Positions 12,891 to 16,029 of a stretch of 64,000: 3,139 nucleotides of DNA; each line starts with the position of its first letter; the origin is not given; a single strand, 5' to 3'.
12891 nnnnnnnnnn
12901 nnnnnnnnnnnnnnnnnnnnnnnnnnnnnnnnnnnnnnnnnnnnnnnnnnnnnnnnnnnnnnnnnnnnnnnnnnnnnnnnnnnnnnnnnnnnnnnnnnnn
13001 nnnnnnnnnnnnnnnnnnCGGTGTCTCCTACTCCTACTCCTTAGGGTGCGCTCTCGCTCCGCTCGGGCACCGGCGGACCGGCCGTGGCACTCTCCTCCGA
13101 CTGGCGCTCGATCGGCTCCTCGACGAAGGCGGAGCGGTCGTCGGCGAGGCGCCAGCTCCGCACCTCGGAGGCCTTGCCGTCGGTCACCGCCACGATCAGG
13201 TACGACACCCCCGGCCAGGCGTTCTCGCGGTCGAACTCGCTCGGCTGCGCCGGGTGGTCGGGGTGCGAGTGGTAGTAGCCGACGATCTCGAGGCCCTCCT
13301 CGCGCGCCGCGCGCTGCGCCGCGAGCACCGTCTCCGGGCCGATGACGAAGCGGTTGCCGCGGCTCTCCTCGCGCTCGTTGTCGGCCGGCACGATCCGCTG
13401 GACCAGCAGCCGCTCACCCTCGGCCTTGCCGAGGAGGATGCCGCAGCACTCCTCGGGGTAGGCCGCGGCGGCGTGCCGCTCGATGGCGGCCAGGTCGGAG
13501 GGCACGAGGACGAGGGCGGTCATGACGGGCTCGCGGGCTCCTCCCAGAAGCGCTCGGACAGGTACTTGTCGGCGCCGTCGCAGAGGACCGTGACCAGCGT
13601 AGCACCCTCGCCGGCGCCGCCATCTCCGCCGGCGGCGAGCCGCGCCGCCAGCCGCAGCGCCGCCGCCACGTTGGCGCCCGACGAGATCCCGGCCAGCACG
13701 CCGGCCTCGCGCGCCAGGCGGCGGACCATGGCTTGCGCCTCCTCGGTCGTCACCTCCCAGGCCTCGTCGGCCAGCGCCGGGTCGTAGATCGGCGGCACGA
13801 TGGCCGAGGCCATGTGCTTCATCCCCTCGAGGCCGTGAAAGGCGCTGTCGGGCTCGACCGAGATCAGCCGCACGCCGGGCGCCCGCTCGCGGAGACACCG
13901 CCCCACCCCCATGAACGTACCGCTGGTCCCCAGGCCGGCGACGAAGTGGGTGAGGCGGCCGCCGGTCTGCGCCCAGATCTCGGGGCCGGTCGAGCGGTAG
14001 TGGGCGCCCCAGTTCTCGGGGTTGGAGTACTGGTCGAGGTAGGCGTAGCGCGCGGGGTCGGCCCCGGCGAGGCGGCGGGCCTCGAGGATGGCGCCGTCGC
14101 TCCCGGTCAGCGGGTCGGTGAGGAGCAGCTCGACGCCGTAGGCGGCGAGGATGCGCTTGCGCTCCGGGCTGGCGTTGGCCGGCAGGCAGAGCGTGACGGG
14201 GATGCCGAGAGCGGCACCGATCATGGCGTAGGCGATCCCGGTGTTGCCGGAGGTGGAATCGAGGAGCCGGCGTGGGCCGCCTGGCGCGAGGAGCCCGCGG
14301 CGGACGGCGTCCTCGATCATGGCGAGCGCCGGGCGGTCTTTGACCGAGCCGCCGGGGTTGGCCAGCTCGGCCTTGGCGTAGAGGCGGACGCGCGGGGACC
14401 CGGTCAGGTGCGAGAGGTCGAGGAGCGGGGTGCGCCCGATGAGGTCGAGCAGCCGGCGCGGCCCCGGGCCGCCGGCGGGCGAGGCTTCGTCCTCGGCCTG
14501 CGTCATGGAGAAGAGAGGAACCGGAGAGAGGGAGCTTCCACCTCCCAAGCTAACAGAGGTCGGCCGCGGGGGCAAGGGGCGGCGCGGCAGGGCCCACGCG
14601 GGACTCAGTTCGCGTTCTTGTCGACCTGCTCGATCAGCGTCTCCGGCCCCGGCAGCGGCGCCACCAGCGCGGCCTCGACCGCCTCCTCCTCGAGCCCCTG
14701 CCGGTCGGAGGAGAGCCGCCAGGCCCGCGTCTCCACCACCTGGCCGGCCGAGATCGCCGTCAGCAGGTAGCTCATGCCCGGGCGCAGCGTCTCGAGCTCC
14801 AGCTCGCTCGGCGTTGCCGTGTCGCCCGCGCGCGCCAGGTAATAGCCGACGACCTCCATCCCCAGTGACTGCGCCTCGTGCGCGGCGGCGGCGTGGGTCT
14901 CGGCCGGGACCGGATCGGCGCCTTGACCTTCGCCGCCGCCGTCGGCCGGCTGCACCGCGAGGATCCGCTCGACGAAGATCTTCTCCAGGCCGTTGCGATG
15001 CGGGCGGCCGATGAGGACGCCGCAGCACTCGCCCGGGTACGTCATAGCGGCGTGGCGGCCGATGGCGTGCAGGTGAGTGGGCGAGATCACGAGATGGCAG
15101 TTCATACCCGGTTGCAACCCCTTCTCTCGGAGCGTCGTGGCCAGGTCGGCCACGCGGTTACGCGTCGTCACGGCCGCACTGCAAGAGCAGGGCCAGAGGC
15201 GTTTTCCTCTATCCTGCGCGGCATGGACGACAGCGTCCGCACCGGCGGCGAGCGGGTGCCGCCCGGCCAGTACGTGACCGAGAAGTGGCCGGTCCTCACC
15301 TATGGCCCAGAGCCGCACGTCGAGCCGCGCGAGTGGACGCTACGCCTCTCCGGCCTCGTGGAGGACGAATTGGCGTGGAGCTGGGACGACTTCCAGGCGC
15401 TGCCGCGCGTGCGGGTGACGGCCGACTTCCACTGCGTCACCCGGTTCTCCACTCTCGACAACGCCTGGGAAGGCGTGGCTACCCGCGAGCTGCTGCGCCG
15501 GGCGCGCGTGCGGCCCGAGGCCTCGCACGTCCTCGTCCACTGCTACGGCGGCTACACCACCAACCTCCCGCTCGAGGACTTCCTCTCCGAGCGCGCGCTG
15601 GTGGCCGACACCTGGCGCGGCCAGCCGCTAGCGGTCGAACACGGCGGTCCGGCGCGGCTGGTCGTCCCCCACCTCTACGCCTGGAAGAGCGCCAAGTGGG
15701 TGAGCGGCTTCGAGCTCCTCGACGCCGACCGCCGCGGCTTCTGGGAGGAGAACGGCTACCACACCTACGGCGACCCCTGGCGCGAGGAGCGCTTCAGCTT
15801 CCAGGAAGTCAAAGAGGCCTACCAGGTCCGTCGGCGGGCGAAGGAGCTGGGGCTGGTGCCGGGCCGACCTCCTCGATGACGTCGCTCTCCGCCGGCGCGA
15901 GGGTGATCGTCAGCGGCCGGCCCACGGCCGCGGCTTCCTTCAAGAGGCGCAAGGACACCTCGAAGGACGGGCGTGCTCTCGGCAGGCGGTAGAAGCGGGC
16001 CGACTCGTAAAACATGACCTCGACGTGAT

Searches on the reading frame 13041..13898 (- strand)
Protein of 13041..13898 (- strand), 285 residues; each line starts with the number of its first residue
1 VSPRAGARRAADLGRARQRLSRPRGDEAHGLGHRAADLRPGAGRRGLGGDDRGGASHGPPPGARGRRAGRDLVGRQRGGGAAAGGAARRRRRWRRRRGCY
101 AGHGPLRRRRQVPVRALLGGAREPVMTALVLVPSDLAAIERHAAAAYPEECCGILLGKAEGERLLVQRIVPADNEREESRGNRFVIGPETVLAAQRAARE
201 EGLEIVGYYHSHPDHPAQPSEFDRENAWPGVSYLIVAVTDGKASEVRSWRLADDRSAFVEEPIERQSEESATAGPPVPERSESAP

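Call 68: search_protein_families(library=pfam, proteins=[window:13041-13898:-], max_evalue=0.0001)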
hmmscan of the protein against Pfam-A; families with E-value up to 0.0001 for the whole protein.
window:13041-13898:- (285 aa): 2 families
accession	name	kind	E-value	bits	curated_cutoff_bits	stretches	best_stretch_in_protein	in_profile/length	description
PF14464.11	Prok-JAB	-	1.4e-29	102.7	25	1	136-251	5-113/114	Prokaryotic homologs of the JAB domain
PF01398.27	JAB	-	9.4e-08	32.3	22.5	1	138-223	15-104/117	JAB1/Mov34/MPN/PAD-1 ubiquitin protease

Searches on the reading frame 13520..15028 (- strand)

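Call 68: search_protein_families(library=pfam, proteins=[window:13520-15028:-], max_evalue=0.0001)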
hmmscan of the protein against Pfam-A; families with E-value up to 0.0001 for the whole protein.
window:13520-15028:- (502 aa): 1 family
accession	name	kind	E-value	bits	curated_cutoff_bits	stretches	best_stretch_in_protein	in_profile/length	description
PF00291.31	PALP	-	5.5e-65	220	35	1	195-484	3-295/295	Pyridoxal-phosphate dependent enzyme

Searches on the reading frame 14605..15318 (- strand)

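Call 68: search_protein_families(library=pfam, proteins=[window:14605-15318:-], max_evalue=0.0001)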
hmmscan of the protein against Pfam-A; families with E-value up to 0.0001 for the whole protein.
window:14605-15318:- (237 aa): 1 family
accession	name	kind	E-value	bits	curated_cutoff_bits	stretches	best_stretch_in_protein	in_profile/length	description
PF14464.11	Prok-JAB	-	1.6e-07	31.7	25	1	82-202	4-113/114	Prokaryotic homologs of the JAB domain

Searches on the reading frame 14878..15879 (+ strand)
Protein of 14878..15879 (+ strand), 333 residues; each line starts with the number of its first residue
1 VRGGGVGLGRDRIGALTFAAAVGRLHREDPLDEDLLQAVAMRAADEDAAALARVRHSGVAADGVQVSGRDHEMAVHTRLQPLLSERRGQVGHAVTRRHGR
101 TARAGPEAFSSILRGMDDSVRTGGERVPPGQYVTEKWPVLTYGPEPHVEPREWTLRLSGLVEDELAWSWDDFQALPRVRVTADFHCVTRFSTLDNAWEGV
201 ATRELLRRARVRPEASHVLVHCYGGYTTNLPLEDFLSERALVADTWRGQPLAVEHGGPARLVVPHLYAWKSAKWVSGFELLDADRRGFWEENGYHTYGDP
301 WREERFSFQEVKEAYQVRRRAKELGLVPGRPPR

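Call 3: search_protein_families(library=pfam, proteins=[window:14878-15879:+], max_evalue=0.01)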
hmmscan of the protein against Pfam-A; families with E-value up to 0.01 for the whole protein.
window:14878-15879:+ (333 aa): 1 family
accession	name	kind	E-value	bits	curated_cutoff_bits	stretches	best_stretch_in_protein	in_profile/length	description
PF00174.25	Oxidored_molyb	-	2.9e-40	138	24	1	143-289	2-169/169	Oxidoreductase molybdopterin binding domain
